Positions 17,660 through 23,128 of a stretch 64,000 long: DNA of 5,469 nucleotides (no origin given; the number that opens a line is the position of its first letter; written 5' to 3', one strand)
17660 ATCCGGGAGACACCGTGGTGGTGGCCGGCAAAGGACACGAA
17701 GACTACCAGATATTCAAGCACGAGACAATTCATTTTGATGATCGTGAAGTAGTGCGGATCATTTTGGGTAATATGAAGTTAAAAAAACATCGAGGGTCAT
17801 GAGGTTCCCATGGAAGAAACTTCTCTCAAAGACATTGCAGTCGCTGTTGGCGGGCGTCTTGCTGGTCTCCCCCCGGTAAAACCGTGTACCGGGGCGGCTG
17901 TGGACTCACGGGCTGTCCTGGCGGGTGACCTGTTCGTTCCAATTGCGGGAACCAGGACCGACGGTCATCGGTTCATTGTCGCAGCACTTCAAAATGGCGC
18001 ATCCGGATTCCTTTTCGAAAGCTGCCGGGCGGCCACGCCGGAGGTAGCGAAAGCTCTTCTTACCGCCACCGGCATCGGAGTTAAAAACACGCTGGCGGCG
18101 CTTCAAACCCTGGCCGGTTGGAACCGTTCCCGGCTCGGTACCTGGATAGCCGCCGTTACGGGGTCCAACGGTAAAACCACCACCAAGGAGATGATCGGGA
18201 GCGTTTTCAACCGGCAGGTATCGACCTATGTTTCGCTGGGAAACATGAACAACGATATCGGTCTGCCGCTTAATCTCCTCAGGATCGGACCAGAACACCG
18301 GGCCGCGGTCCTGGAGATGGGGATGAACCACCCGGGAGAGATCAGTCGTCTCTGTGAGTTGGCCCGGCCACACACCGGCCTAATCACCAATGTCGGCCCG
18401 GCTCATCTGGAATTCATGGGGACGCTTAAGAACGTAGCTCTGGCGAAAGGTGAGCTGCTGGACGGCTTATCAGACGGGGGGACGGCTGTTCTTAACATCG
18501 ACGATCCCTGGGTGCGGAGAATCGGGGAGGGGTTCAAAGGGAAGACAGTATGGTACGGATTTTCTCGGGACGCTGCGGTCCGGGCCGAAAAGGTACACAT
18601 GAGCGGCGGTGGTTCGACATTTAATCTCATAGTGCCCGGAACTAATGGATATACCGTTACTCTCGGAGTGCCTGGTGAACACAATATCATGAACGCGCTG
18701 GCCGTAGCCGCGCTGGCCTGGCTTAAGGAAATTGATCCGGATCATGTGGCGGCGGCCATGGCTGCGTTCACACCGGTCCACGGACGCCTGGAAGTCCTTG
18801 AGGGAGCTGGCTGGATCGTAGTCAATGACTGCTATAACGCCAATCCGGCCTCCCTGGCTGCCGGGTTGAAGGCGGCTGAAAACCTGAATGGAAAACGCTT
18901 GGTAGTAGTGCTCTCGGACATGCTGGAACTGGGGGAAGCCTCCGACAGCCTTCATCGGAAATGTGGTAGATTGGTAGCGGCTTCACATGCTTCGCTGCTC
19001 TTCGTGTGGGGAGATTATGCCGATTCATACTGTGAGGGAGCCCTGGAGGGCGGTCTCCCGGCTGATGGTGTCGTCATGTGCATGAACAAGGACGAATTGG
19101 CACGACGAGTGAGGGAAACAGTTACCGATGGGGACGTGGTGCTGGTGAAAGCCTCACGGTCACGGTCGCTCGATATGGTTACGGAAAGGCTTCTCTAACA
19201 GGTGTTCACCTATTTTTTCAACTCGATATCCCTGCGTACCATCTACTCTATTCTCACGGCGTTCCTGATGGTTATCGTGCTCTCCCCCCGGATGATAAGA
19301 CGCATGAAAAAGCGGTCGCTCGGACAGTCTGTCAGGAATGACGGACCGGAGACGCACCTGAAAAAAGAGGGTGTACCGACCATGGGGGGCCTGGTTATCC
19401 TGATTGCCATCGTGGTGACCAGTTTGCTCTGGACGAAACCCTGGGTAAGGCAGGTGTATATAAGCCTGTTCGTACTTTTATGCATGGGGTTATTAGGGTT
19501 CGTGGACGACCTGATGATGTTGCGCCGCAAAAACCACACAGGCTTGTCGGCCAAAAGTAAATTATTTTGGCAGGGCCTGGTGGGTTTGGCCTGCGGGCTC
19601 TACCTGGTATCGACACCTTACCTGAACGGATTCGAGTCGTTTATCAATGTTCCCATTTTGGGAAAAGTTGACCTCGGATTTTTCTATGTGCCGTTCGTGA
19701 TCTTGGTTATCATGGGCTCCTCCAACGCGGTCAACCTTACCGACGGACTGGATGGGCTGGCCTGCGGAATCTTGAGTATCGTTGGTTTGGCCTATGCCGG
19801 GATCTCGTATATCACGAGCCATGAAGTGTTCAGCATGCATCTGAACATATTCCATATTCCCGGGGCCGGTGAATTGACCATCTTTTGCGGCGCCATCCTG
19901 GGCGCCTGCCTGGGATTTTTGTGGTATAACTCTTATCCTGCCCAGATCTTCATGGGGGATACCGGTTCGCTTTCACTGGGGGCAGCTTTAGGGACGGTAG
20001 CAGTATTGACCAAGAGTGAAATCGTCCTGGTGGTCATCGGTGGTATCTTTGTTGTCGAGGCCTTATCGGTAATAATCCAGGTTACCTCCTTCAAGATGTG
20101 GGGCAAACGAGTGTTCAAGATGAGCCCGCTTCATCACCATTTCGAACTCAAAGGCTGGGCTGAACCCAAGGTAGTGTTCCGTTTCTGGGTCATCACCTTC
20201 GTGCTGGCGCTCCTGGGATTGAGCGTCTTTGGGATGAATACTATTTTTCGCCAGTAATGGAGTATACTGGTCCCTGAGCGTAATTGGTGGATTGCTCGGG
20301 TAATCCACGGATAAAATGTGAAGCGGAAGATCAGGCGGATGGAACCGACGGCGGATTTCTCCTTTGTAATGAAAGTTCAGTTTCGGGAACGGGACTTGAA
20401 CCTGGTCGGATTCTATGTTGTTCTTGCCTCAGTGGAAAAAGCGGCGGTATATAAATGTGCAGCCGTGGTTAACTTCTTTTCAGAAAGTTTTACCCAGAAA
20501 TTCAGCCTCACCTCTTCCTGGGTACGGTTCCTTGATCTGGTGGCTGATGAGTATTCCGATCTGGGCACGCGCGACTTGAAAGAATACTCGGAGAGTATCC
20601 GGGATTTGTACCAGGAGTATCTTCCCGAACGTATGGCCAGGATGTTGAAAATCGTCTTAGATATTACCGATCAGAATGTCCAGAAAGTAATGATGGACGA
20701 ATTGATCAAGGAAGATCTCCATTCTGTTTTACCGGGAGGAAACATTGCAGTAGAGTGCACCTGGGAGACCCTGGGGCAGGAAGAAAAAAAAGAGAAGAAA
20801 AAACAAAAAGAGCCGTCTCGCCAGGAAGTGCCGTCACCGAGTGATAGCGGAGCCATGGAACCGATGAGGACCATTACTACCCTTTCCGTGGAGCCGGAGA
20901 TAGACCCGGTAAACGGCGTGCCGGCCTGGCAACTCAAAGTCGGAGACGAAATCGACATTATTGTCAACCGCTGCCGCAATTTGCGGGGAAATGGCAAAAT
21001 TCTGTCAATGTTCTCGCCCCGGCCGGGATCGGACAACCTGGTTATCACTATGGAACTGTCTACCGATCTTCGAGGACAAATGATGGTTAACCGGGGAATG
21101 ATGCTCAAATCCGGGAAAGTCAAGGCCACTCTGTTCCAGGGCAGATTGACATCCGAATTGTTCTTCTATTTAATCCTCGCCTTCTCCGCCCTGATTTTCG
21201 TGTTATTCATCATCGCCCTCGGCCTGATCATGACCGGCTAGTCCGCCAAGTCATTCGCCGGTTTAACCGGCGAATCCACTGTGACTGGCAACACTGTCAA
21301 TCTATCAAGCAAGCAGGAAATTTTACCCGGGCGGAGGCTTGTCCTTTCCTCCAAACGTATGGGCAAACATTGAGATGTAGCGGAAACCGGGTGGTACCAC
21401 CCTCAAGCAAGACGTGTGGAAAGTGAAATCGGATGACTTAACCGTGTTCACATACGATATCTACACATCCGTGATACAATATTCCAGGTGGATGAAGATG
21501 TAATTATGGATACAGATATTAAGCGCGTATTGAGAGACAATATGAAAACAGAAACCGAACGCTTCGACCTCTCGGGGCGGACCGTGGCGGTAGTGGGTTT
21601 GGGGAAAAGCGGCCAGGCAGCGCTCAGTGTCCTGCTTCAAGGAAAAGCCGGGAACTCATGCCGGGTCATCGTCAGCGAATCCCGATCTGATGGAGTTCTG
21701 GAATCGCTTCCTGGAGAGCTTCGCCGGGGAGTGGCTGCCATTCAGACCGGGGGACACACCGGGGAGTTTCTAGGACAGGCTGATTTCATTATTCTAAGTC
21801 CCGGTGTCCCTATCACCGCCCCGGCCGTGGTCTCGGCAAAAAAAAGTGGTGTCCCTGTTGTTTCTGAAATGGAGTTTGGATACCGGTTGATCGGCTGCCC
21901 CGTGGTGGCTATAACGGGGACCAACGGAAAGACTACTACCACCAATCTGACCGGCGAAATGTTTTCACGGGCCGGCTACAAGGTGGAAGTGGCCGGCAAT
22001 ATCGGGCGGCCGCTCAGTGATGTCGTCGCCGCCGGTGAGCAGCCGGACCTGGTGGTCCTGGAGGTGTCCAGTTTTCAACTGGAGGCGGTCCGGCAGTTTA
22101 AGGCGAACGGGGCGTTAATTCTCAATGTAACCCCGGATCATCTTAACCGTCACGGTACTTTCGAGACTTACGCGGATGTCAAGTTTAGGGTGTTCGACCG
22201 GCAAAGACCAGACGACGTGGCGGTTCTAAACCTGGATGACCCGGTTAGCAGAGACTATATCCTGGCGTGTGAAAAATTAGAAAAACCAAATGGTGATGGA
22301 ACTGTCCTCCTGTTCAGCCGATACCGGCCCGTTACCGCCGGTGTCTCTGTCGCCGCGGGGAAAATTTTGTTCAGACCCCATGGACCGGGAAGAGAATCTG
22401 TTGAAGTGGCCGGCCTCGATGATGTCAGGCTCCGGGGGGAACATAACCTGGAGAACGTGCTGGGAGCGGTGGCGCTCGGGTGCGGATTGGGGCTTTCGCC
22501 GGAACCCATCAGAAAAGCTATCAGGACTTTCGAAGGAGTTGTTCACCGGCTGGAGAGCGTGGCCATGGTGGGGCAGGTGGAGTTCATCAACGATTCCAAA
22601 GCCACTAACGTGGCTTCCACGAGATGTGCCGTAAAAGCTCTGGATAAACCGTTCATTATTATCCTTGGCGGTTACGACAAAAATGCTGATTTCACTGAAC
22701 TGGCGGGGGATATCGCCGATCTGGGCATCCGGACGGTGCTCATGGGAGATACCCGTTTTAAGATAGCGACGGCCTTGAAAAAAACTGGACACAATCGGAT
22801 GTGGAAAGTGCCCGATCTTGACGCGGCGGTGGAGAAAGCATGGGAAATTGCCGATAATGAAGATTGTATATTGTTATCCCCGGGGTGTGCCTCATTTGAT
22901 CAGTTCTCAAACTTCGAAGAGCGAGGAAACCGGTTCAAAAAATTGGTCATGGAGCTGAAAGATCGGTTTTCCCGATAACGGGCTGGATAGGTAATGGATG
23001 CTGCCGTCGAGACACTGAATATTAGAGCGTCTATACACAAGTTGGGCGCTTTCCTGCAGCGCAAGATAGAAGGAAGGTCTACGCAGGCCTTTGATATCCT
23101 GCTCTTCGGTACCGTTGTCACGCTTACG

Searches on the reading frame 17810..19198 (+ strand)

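Call 18: search_protein_families(library=pfam, proteins=[window:17810-19198:+], max_evalue=0.001)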
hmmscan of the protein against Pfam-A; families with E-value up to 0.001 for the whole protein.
window:17810-19198:+ (462 aa): 3 families
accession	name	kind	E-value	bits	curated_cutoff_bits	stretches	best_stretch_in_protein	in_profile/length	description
PF08245.18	Mur_ligase_M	-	4.5e-50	170.8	24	1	116-303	1-200/200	Mur ligase middle domain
PF02875.26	Mur_ligase_C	-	6.3e-19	69.5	28.4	1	325-450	1-127/127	Mur ligase, glutamate ligase domain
PF01225.30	Mur_ligase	-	3e-08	34.4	21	1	30-102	6-91/95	Mur ligase family, catalytic domain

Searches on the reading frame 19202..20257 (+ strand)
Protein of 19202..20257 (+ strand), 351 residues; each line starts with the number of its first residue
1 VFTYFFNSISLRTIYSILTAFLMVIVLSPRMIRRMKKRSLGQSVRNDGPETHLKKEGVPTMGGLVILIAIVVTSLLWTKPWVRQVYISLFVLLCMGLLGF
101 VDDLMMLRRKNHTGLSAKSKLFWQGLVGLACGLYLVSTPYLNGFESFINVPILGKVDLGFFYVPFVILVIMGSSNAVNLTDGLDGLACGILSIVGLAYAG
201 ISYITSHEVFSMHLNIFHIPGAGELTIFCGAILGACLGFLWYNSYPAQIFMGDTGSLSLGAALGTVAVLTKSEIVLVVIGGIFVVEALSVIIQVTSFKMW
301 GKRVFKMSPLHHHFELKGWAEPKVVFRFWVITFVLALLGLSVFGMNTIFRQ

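Call 18: search_protein_families(library=pfam, proteins=[window:19202-20257:+], max_evalue=0.001)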
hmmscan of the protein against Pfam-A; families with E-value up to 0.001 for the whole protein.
window:19202-20257:+ (351 aa): 1 family
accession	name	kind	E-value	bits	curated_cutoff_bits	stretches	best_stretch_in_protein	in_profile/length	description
PF00953.26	Glycos_transf_4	-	6.4e-35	120.9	27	1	88-269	4-158/160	Glycosyl transferase family 4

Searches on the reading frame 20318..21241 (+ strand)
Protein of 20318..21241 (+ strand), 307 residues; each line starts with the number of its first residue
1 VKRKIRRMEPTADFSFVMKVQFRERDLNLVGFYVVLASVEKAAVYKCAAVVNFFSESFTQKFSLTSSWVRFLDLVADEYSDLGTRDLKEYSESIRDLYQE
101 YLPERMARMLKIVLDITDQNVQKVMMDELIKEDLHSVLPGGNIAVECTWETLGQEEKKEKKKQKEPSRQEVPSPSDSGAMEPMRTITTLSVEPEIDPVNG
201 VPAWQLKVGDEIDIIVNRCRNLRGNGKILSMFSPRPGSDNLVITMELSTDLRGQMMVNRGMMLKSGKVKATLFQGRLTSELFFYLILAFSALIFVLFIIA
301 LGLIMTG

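Call 18: search_protein_families(library=pfam, proteins=[window:20318-21241:+], max_evalue=0.001)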
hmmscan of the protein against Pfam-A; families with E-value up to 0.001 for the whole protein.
window:20318-21241:+ (307 aa): 0 families

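Call 73: search_protein_families(library=pfam, proteins=[window:20318-21241:+], max_evalue=0.01)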
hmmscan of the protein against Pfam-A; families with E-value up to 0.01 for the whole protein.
window:20318-21241:+ (307 aa): 1 family
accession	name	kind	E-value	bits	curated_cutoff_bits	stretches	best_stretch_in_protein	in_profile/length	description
PF16240.10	DUF4899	-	0.0028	17.3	25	1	29-239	19-223/283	Domain of unknown function (DUF4899)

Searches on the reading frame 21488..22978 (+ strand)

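Call 18: search_protein_families(library=pfam, proteins=[window:21488-22978:+], max_evalue=0.001)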
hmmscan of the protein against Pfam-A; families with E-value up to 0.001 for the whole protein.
window:21488-22978:+ (496 aa): 3 families
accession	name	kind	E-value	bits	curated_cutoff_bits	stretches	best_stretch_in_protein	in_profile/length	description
PF08245.18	Mur_ligase_M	-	1.4e-29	103.9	24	1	142-330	1-199/200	Mur ligase middle domain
PF02875.26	Mur_ligase_C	-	9.2e-13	49.6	28.4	1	353-465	1-125/127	Mur ligase, glutamate ligase domain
PF21799.2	MurD-like_N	-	6.1e-12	46.1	27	1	32-125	2-87/88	Mur ligase MurD-like, N-terminal domain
